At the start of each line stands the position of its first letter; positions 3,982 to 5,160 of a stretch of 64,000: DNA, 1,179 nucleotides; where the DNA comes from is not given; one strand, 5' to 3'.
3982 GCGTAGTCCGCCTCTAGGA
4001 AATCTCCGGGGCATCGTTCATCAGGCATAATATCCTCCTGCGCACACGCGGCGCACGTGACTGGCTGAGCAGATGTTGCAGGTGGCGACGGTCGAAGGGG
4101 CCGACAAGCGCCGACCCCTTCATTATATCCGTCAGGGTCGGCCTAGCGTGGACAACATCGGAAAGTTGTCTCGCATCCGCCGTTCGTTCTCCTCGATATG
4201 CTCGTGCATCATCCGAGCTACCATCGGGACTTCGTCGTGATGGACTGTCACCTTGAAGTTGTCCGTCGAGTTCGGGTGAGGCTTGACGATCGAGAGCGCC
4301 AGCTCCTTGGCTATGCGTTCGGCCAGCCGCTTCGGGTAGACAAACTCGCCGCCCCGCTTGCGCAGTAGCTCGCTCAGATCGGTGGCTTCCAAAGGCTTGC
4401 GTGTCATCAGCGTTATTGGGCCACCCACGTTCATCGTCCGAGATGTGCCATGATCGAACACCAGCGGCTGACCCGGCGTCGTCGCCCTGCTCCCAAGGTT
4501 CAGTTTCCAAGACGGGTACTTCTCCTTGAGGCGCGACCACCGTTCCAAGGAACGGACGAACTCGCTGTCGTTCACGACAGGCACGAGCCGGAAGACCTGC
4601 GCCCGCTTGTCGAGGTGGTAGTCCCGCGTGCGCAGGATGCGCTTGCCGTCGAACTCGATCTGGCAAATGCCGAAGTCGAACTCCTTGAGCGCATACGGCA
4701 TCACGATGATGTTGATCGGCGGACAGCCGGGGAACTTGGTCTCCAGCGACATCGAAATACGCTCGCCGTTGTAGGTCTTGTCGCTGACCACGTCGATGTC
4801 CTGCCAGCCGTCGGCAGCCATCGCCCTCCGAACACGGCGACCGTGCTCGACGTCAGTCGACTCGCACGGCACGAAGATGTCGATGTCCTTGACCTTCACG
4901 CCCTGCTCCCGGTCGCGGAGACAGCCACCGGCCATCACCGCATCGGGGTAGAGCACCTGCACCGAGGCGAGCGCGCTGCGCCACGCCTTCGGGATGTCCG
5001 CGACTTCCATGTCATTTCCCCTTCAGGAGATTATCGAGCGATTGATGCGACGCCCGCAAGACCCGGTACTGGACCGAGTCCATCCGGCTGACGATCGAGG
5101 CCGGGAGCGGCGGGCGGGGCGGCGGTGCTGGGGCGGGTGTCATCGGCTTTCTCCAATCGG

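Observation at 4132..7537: Putative phage RNA (tRNA) repair / nucleotide-signalling cluster: Rnl2-like RNA ligase, two HD hydrolases (one SpoT-like), CCA-adding-type nucleotidyltransferase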

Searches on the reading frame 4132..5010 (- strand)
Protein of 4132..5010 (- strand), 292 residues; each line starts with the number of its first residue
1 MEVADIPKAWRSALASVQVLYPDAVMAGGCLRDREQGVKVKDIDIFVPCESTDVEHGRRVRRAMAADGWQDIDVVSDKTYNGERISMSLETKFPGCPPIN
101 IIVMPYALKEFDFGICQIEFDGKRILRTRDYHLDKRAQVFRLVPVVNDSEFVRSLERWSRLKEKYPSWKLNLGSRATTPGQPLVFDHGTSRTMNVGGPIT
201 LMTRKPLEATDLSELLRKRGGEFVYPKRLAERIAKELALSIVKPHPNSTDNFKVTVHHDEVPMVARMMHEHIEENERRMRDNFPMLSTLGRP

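Call 3: search_protein_families(library=pfam, proteins=[window:4132-5010:-], max_evalue=0.01)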
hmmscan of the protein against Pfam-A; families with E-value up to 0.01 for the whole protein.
window:4132-5010:- (292 aa): 0 families

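Call 4: search_protein_families(library=phrogs, proteins=[window:4132-5010:-], max_evalue=0.001)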
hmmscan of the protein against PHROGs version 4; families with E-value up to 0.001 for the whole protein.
window:4132-5010:- (292 aa): 2 families
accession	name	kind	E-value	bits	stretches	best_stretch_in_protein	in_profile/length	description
phrog_1614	-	DNA, RNA and nucleotide metabolism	4.9e-17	63.5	1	21-171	34-200/268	nucleotidyltransferase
phrog_7967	-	unknown function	4.7e-13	49.6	1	23-81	29-89/329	-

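Call 6: search_protein_families(library=ncbifam, proteins=[window:4132-5010:-], max_evalue=0.01)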
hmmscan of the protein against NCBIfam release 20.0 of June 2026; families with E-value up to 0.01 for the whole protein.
window:4132-5010:- (292 aa): 0 families

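Call 8: search_dna_similar(query=window:4132-5010:-, collection=phages, mode=protein, max_rows=25)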
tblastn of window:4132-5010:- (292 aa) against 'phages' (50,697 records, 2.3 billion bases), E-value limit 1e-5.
Records with a match: 8; places in all: 8; records where one place covers at least 80% of the query: 0.
Best place of each record, by identity: <60% 8.
By first word of the organism name: Pseudomonas 2; Sphingomonas 2; Mesorhizobium 2; Caulobacter 1; Bordetella 1.
By host as written in the record: Pseudomonas putida PpG1 2; Sphingomonas paucimobilis 121220007-2 2; Mesorhizobium loti R7ANS 2; Caulobacter vibrioides 1; Bordetella bronchiseptica 1.
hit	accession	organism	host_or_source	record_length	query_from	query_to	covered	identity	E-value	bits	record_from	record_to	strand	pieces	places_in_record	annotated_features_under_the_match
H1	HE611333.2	Pseudomonas phage tf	Pseudomonas putida PpG1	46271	24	238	74%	29.2%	6e-10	66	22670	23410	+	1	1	conserved hypothetical protein | endonuclease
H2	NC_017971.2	Pseudomonas phage tf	Pseudomonas putida PpG1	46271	24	238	74%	29.2%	6e-10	66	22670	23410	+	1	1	hypothetical protein | endonuclease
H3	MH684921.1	Sphingomonas phage Scott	Sphingomonas paucimobilis 121220007-2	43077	2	190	65%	28.0%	5e-8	60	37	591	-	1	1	tRNA nucleotidyltransferase | hypothetical protein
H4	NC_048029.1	Sphingomonas phage Scott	Sphingomonas paucimobilis 121220007-2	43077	2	190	65%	28.0%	5e-8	60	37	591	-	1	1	nucleotidyltransferase | hypothetical protein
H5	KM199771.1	Mesorhizobium phage vB_MloP_Lo5R7ANS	Mesorhizobium loti R7ANS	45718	14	178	57%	29.3%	3e-9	64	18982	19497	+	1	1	hypothetical protein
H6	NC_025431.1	Mesorhizobium phage vB_MloP_Lo5R7ANS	Mesorhizobium loti R7ANS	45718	14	178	57%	29.3%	3e-9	64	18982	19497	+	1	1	nucleotidyltransferase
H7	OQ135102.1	Caulobacter phage BL198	Caulobacter vibrioides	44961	7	167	55%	28.0%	7e-6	53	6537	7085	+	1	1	BL198_gp016: tRNA nucleotidyltransferase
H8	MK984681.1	Bordetella phage vB_BbrP_BB8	Bordetella bronchiseptica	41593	25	184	55%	25.9%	2e-7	58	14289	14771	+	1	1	hypothetical protein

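Call 12: search_solved_structures(query=window:4132-5010:-, max_evalue=10, show_alignments=2)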
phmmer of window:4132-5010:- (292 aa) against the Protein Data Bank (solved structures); distinct sequences matched with E-value up to 10: 9.
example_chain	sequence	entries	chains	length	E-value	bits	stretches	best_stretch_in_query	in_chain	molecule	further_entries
4v8a_AI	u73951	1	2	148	0.18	14.1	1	207-256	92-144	50S ribosomal protein L9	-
4v4x_BK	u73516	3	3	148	0.24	13.7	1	207-256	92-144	50S ribosomal protein L9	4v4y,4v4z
10px_1I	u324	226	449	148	0.25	13.6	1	207-256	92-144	50S ribosomal protein L9 | Large ribosomal subunit protein bL9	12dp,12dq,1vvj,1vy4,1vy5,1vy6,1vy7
4zer_1I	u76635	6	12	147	0.33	13.2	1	207-256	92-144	50S ribosomal protein L9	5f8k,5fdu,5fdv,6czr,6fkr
4v4i_G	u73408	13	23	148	0.34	13.2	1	207-256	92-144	50S ribosomal protein L9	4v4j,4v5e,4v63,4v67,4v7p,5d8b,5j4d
4v87_AK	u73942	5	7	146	0.35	13.1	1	207-256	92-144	50S ribosomal protein L9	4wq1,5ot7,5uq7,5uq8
4v68_BI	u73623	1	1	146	0.36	13.1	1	207-256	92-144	50S ribosomal protein L9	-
4v9i_BI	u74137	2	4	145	0.38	13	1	207-256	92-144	50S ribosomal protein L9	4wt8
4v83_BH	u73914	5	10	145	0.53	12.6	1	207-256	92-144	50S ribosomal protein L9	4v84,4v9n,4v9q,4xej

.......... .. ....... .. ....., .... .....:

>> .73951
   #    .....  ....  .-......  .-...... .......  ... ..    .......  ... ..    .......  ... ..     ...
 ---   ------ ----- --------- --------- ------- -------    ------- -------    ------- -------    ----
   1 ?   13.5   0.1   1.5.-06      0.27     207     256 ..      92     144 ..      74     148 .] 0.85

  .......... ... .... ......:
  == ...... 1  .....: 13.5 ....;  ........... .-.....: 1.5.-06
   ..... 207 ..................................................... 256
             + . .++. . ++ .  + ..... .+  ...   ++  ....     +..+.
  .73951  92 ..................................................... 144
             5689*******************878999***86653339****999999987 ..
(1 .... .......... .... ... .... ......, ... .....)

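Call 13: find_homologous_proteins(query=window:4132-5010:-, max_evalue=0.001)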
Query window:4132-5010:- (292 aa): 26 proteins with E <= 0.001 among 1061 candidates.
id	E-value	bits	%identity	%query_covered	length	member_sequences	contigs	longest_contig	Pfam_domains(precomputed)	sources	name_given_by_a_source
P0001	1.9e-196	669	100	100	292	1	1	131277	PF26128.2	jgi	jgi:hypothetical protein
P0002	3.7e-117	409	62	99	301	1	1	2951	PF26128.2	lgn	-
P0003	1.5e-101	357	57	100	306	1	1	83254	-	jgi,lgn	jgi:hypothetical protein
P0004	6.2e-90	319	53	92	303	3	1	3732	PF26128.2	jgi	-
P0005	1.3e-88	315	55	90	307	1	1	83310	PF26128.2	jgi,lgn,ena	-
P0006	6.4e-86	306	52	96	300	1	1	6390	PF26128.2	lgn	-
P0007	2.0e-85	304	52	96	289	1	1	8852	PF26128.2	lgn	-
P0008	2.7e-85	304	50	96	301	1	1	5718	PF26128.2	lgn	-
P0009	4.8e-79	284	55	83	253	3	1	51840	-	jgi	jgi:hypothetical protein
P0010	3.7e-66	241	47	95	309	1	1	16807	PF26128.2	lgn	-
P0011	1.4e-64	236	44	100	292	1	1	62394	PF26128.2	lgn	-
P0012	7.8e-64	234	44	93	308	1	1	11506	-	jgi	jgi:hypothetical protein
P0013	4.5e-62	228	45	95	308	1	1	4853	PF26128.2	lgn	-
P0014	1.3e-59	220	52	62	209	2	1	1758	PF26128.2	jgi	-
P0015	5.2e-58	214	41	95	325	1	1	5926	-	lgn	-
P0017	4.5e-55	205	52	61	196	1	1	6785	PF26128.2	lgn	-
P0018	1.4e-46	177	49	60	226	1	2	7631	PF26128.2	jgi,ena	jgi:hypothetical protein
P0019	1.7e-44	170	48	60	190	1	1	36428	PF26128.2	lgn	-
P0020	7.8e-42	161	46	61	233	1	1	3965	PF26128.2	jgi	-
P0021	3.6e-40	156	44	60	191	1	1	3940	PF26128.2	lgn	-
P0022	4.0e-40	156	44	60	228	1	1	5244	PF26128.2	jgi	jgi:hypothetical protein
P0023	2.4e-37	147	41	61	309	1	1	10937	PF26128.2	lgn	-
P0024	8.8e-37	145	42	60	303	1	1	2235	PF26128.2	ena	-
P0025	4.0e-29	120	45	59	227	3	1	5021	PF26128.2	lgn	-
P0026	1.1e-24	105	39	57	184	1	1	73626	PF26128.2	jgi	-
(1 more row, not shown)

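Call 16: search_protein_families(library=pfam, proteins=[window:4132-5010:-, P0003, P0011, P0023], max_evalue=10)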
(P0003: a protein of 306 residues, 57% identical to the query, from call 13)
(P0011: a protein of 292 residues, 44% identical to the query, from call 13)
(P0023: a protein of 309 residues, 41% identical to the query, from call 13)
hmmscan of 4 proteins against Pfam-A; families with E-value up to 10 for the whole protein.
window:4132-5010:- (292 aa): 1 family
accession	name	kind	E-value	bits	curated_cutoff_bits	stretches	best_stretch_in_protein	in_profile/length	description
PF01743.26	PolyA_pol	-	0.058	14.2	23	1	26-55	3-32/126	Poly A polymerase head domain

P0003 (306 aa): 0 families

P0011 (292 aa): 2 families
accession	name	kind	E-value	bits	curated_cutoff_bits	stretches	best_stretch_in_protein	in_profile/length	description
PF01743.26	PolyA_pol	-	0.091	13.5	23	1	25-50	2-27/126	Poly A polymerase head domain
PF13998.11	MgrB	-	0.72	10.3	27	1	113-124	12-23/29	MgrB protein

P0023 (309 aa): 3 families
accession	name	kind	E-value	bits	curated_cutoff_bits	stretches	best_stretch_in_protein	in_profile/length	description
PF01743.26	PolyA_pol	-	0.0042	17.9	23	1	30-61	3-34/126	Poly A polymerase head domain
PF20849.2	TelK_muzzle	-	0.033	14.7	27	1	166-211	68-113/118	Protelomerase, muzzle domain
PF00403.32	HMA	-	0.27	12.1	24.8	1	231-263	16-50/62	Heavy-metal-associated domain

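Call 17: find_encoding_contigs(protein=P0001, flank=10000, max_places=3)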
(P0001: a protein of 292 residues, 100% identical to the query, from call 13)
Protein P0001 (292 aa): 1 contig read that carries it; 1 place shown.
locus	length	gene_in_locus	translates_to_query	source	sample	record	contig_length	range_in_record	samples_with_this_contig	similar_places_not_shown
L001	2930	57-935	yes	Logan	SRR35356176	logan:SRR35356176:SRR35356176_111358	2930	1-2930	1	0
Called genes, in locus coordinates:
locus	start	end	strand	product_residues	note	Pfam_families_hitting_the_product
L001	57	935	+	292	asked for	PF26128:Gad2 (faint)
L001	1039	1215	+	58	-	-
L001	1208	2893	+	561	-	-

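Call 22: find_encoding_contigs(protein=P0003, flank=10000, max_places=2)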
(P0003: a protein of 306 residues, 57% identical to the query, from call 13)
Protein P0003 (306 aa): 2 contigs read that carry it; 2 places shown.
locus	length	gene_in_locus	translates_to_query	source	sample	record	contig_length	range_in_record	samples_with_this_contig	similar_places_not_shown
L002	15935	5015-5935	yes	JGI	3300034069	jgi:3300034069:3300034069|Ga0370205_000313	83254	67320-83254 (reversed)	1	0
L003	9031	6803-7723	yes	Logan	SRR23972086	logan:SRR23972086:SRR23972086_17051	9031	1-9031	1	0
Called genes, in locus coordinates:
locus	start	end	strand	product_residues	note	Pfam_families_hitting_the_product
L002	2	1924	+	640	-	?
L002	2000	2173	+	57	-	-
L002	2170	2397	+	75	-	-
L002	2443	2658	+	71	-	-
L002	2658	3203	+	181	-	-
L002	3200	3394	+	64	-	-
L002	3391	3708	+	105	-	-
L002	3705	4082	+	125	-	-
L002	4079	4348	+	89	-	-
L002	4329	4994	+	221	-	PF13328:HD_4, PF01966:HD (faint)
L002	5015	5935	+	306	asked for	-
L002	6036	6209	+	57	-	-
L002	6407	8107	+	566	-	-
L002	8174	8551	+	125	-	-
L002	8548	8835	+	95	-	PF07866:DUF1653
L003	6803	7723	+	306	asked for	-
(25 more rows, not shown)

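Call 23: find_encoding_contigs(protein=P0011, flank=10000, max_places=2)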
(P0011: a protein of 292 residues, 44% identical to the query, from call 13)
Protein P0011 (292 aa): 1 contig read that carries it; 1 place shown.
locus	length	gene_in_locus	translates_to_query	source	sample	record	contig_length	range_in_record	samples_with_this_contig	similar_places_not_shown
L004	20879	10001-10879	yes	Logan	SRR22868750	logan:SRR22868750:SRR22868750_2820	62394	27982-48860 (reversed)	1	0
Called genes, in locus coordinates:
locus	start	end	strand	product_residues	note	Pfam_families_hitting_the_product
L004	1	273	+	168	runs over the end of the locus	-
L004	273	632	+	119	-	-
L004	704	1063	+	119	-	-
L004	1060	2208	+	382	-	PF01068:DNA_ligase_A_M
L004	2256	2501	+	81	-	-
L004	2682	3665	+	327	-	PF10127:RlaP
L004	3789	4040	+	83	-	PF24623:Phage_zn_bind_8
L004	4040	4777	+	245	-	-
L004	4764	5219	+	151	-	-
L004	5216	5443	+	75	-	-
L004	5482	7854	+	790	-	PF21995:RNR-II_ins_dom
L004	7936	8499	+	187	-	PF12917:YfbR-like (weak)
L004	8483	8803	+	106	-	-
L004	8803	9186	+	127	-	-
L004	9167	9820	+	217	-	PF13328:HD_4, PF01966:HD (weak)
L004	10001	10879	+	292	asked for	PF26128:Gad2 (faint)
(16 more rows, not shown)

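Call 24: find_encoding_contigs(protein=P0026, flank=10000, max_places=2)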
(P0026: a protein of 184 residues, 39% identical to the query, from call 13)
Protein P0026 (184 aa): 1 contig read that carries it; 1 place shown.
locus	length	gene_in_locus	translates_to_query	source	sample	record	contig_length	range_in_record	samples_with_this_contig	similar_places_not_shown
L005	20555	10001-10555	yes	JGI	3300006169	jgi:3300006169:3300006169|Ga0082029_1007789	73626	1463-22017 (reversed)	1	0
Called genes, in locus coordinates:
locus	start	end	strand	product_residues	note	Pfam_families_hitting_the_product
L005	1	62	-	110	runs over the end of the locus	-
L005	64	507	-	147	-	-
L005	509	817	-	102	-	-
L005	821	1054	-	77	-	-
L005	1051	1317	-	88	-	-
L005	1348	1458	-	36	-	-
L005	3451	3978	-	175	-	PF06319:MmcB-like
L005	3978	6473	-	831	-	PF09250:Prim-Pol, PF08707:PriCT_2, PF05272:VapE-like_dom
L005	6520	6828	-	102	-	-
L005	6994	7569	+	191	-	-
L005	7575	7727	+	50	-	-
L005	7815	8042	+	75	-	-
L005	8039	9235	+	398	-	PF10926:DUF2800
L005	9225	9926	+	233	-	PF10991:Enc34_ssDNA-bd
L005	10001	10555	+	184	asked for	PF26128:Gad2 (weak)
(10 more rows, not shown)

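Call 25: predict_structure(alignment_id=A1)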
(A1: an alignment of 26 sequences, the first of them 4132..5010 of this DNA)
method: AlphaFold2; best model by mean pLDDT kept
length: 292 residues; sequences in the alignment: 26
mean_pLDDT: 83.8   pTM: 0.59
mean pLDDT of the five models: 83.8, 83.5, 83.4, 82.6, 82.0
residues with pLDDT >= 90: 200; 70-90: 28; 50-70: 24; < 50: 40
segments of 3 or more residues with pLDDT < 50: 176-210, 288-291
pLDDT, mean of each block of 10 residues (from residue 1): 97 98 97 97 97 94 97 79 83 97 93 96 97 97 87 91 95 57 39 35 36 62 94 97 95 95 93 88 57 41
secondary structure, 60 per line:
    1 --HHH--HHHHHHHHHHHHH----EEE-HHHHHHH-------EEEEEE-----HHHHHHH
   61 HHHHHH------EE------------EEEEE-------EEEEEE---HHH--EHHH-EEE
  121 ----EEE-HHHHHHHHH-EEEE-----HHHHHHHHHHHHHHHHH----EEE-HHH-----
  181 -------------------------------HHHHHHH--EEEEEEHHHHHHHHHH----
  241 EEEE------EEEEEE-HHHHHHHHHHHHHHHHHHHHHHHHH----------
elements in order: H8-20 E25-27 H29-35 E43-48 H54-66 E87-91 E99-104 E118-120 E125-127 H129-137 E139-142 H148-164 E169-171 H212-218 E221-226 H227-236 E241-244 E251-256 H258-282

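Call 43: fold_search(model_id=the predicted structure, library=viral)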
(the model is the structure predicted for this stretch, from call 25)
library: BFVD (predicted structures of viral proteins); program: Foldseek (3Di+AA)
matches with E <= 10: 317; with E <= 0.001: 122
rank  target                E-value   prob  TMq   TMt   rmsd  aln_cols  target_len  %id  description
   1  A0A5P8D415            1.1e-11  1.00  0.46  0.62   3.2       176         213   25  Uncharacterized protein [Ralstonia phage P-PSG-11]
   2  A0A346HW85            1.7e-10  1.00  0.47  0.43  11.6       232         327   18  (no name in the UniProt tables at hand)
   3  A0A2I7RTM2            5.0e-10  1.00  0.48  0.63   3.4       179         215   20  (no name in the UniProt tables at hand)
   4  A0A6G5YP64            6.4e-10  1.00  0.45  0.67   3.7       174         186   19  (no name in the UniProt tables at hand)
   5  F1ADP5                7.6e-10  1.00  0.45  0.68   3.1       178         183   24  Uncharacterized protein [Caulobacter phage Cd1]
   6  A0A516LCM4            3.0e-09  1.00  0.46  0.66   6.8       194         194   19  (no name in the UniProt tables at hand)
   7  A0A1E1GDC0            7.6e-09  1.00  0.40  0.44  13.8       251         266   17  (no name in the UniProt tables at hand)
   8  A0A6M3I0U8            1.6e-08  1.00  0.44  0.56   9.1       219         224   12  (no name in the UniProt tables at hand)
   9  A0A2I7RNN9            2.0e-08  1.00  0.40  0.64   5.0       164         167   19  Poly A polymerase head domain protein [Vibrio phage 1.204.O._10N.222.46.F12]
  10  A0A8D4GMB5            2.5e-08  1.00  0.39  0.49  11.2       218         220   17  (no name in the UniProt tables at hand)
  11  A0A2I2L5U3            2.6e-08  1.00  0.40  0.57   5.0       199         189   15  Uncharacterized protein [Orpheovirus IHUMI-LCC2]
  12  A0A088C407            2.6e-08  1.00  0.39  0.49  13.5       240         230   17  (no name in the UniProt tables at hand)
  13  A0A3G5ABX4            4.2e-08  1.00  0.38  0.36  20.6       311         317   14  Uncharacterized protein [Hyperionvirus sp.]
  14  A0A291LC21            7.2e-08  1.00  0.42  0.58   4.6       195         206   17  tRNA nucleotidyltransferase [Caulobacter phage Lullwater]
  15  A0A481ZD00            7.2e-08  1.00  0.38  0.57   4.5       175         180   14  tRNA nucleotidyltransferase/poly(A) polymerase [Pithovirus LCPAC401]
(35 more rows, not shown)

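Call 52: search_solved_structures(query=A1, max_evalue=10, show_alignments=3)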
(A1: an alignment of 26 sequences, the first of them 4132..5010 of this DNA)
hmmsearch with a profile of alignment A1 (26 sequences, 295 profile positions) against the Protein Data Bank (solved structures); distinct sequences matched with E-value up to 10: 18.
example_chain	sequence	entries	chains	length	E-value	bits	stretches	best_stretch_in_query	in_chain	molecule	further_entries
8cbm_E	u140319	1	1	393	0.6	12.7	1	31-74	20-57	CCA tRNA nucleotidyltransferase 1, mitochondrial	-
4x4w_A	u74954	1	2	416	0.64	12.6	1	31-74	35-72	CCA tRNA nucleotidyltransferase 1, mitochondrial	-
1ou5_A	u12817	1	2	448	0.71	12.4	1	31-74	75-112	tRNA CCA-adding enzyme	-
9mex_A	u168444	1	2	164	0.89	12.1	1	51-118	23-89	Protein tyrosine phosphatase type IVA 1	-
6wus_B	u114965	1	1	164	1.2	11.7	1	51-119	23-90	Protein tyrosine phosphatase type IVA 1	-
1zck_A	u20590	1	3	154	1.2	11.7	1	51-118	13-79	protein tyrosine phosphatase 4a1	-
5bx1_A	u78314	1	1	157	1.2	11.7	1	51-118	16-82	Protein tyrosine phosphatase type IVA 1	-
1rxd_A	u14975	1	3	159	1.2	11.7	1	51-118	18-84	protein tyrosine phosphatase type IVA, member 1; Protein tyrosine phosphatase IVA1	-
6wur_A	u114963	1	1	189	1.3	11.6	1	51-114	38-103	Protein tyrosine phosphatase type IVA 2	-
5k24_A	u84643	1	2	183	1.4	11.5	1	51-114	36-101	Protein tyrosine phosphatase type IVA 2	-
1xm2_A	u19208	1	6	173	1.5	11.4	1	51-118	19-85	Tyrosine Phosphatase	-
5k23_A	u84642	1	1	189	1.5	11.4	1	51-114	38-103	Protein tyrosine phosphatase type IVA 2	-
5mmz_B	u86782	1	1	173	1.5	11.4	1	51-118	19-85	Protein tyrosine phosphatase type IVA 1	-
5k25_A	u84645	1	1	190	1.5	11.4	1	51-114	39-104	Protein tyrosine phosphatase type IVA 2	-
1zcl_A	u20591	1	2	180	1.6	11.3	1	51-118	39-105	protein tyrosine phosphatase 4a1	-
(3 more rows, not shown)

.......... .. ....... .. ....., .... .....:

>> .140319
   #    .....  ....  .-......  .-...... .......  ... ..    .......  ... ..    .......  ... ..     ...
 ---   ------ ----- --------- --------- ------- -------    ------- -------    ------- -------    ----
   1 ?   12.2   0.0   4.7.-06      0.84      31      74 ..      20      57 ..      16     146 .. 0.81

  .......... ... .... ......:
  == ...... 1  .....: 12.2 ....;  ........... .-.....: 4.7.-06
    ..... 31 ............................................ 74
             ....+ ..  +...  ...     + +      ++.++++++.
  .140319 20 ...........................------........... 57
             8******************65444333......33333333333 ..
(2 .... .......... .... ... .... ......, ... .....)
